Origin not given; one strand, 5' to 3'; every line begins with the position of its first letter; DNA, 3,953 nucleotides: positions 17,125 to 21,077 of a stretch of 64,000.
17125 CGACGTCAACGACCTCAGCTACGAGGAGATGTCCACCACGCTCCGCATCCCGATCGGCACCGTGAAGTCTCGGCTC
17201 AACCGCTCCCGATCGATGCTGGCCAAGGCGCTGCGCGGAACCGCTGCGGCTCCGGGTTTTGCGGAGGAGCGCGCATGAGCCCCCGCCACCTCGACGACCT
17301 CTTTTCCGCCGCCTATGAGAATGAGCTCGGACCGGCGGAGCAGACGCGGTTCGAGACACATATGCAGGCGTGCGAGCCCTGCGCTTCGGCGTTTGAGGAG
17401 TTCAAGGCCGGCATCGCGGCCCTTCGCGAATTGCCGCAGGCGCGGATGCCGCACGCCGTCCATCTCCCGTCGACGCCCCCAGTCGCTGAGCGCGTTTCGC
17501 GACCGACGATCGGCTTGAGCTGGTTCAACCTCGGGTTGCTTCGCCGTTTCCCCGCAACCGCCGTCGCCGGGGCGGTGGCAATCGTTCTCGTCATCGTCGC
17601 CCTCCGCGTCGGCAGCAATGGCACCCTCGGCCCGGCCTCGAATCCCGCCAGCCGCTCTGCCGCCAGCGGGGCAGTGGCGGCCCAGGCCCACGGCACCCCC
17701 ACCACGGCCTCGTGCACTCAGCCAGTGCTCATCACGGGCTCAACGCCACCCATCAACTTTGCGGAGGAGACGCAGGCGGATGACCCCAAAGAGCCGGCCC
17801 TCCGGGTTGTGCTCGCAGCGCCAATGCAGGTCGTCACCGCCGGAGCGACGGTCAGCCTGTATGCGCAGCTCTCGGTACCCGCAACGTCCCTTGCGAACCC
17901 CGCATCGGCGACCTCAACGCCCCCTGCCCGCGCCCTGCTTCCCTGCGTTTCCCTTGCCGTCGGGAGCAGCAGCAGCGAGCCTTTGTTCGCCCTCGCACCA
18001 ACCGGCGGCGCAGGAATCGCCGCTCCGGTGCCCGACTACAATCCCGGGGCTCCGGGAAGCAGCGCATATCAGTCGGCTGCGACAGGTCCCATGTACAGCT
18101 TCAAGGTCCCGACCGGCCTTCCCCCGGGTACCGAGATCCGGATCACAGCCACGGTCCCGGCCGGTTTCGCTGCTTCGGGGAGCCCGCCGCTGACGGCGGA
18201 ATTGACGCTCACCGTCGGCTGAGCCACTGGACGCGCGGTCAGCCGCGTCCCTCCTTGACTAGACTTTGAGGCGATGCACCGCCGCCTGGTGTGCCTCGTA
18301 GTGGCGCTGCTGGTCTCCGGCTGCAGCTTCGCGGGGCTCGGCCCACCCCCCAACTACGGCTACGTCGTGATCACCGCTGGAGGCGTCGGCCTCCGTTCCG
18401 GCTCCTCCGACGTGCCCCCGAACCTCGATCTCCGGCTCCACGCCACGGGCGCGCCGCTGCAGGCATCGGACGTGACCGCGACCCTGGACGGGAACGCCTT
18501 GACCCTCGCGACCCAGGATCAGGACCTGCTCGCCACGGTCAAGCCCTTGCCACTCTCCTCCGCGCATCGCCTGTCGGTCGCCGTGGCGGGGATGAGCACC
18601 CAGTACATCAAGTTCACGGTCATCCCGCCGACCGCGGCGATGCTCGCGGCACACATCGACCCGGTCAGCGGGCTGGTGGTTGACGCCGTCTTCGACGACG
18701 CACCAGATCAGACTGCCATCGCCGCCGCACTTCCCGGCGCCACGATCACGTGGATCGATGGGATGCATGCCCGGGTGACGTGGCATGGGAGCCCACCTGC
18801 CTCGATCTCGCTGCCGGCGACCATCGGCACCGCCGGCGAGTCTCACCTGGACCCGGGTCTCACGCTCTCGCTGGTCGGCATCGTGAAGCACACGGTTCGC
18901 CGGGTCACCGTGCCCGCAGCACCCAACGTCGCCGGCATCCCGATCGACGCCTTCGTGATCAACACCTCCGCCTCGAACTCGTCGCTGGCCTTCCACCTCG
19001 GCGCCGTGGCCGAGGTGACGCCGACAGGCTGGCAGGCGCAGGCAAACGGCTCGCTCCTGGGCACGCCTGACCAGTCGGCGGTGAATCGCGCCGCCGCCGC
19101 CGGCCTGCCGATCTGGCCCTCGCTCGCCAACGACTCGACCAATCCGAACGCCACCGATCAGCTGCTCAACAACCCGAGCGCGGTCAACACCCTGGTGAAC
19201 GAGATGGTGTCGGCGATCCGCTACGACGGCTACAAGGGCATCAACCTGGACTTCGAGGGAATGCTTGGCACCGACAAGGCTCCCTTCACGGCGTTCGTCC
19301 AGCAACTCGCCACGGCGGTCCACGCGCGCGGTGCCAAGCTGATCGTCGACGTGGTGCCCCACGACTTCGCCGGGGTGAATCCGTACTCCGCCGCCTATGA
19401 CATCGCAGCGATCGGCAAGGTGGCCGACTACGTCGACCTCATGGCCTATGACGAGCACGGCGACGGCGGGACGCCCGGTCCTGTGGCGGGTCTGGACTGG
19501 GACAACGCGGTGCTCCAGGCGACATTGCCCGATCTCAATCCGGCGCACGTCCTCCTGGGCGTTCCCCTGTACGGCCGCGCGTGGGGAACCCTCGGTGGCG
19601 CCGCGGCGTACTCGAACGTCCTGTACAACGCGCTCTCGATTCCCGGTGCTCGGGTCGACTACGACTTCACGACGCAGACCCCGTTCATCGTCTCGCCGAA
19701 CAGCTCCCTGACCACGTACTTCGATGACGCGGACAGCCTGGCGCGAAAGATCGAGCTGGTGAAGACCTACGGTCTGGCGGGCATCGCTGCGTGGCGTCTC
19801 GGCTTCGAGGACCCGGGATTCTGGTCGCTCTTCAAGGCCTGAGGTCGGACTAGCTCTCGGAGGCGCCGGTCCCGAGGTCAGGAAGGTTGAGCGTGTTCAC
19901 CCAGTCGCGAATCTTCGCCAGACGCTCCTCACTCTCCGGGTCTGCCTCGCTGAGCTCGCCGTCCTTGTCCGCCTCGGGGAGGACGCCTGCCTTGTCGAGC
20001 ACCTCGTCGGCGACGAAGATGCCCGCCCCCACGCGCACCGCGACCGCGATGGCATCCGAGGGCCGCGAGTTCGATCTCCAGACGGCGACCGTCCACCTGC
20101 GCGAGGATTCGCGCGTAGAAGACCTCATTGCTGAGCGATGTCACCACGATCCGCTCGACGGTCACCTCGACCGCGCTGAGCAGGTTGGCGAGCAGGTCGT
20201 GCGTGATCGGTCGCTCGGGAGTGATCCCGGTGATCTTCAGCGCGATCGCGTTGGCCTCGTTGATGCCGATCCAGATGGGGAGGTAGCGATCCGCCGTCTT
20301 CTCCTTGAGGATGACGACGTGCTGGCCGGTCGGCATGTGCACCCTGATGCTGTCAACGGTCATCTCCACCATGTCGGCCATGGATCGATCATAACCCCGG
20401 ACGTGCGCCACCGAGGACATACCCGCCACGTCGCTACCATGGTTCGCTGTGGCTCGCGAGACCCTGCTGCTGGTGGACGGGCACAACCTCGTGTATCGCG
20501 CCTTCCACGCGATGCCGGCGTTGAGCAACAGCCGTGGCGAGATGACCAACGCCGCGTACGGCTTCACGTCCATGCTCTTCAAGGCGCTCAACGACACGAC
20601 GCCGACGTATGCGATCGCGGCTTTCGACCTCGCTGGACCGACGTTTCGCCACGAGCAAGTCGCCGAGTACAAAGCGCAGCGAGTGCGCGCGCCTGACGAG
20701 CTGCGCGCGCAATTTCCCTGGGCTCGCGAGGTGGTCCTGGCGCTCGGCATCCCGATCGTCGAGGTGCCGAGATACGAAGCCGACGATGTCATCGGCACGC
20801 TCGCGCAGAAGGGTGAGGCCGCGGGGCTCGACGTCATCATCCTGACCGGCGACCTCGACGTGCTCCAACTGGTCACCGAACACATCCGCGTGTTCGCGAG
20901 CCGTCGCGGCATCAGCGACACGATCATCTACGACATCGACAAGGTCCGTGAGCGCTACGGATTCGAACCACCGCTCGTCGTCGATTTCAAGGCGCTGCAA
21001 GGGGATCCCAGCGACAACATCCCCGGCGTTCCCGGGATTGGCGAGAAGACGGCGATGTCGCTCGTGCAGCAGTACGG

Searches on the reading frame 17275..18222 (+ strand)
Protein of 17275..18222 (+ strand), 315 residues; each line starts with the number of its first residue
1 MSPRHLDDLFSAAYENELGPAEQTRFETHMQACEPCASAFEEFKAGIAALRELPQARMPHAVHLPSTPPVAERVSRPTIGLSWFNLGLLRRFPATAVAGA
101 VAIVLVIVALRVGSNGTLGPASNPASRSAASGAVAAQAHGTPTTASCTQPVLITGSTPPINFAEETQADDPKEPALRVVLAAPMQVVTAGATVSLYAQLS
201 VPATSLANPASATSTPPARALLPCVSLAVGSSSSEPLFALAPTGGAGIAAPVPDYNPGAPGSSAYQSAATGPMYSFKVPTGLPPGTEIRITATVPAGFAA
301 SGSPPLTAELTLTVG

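Call 37: search_protein_families(library=pfam, proteins=[window:17275-18222:+], max_evalue=0.001)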
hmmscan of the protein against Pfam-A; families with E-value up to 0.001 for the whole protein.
window:17275-18222:+ (315 aa): 1 family
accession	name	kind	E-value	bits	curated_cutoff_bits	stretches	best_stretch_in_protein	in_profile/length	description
PF13490.11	zf-HC2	-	4.7e-06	27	22.2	1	7-37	5-35/35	Putative zinc-finger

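Call 82: find_encoding_contigs(protein=window:17275-18222:+, flank=10000, max_places=6)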
Protein window:17275-18222:+ (315 aa): 5 contigs read that carry it; 5 places shown.
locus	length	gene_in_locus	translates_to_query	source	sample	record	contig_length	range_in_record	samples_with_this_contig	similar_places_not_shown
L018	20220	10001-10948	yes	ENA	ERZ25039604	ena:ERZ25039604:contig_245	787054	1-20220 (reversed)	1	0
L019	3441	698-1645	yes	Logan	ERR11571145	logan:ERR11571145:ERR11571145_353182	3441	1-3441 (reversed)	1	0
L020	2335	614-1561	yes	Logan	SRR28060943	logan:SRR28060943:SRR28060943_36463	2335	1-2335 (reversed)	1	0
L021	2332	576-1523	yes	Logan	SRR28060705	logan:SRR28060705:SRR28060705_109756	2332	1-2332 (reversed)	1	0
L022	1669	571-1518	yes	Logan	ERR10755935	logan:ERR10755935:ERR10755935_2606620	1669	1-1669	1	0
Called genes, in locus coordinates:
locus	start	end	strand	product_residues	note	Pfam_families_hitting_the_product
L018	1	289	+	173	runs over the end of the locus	PF07291:MauE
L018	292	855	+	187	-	-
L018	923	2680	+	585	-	PF00005:ABC_tran, PF02463:SMC_N (faint), PF13304:AAA_21 (faint)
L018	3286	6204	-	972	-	PF08751:TrwC, PF13604:AAA_30, PF01443:Viral_helicase1 (faint), PF13245:AAA_19, PF13401:AAA_22 (weak), PF18335:SH3_13 (weak), PF13538:UvrD_C_2 (weak)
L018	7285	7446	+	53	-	PF12728:HTH_17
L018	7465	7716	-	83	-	PF10387:DUF2442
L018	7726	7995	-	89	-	PF13711:DUF4160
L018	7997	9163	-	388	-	PF14659:Phage_int_SAM_3, PF00589:Phage_integrase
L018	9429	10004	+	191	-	PF04542:Sigma70_r2, PF04545:Sigma70_r4 (weak), PF08281:Sigma70_r4_2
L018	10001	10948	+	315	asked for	PF13490:zf-HC2 (weak)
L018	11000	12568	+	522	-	PF00704:Glyco_hydro_18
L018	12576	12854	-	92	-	PF02577:BFN_dom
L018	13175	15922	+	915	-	PF02739:5_3_exonuc_N, PF01367:5_3_exonuc, PF22619:DNA_polI_exo1, PF00476:DNA_pol_A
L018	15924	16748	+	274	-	PF01149:Fapy_DNA_glyco, PF06831:H2TH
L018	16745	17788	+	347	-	PF13439:Glyco_transf_4, PF13579:Glyco_trans_4_4, PF20706:GT4-conflict, PF00534:Glycos_transf_1, PF13692:Glyco_trans_1_4, PF13524:Glyco_trans_1_2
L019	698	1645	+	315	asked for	PF13490:zf-HC2 (weak)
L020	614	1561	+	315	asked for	PF13490:zf-HC2 (weak)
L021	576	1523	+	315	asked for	PF13490:zf-HC2 (weak)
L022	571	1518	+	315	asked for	PF13490:zf-HC2 (weak)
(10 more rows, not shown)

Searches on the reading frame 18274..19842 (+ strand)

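Call 37: search_protein_families(library=pfam, proteins=[window:18274-19842:+], max_evalue=0.001)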
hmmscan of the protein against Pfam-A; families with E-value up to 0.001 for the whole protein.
window:18274-19842:+ (522 aa): 1 family
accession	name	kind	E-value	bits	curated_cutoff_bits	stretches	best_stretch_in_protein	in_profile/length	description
PF00704.34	Glyco_hydro_18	-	9.9e-29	101.4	29.6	1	293-510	79-315/317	Glycosyl hydrolases family 18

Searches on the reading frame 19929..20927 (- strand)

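Call 37: search_protein_families(library=pfam, proteins=[window:19929-20927:-], max_evalue=0.001)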
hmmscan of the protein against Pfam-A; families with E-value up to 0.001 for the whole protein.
window:19929-20927:- (332 aa): 1 family
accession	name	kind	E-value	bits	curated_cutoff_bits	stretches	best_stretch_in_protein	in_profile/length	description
PF02577.19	BFN_dom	-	1.3e-23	83.4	27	1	205-279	1-75/112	Bifunctional nuclease domain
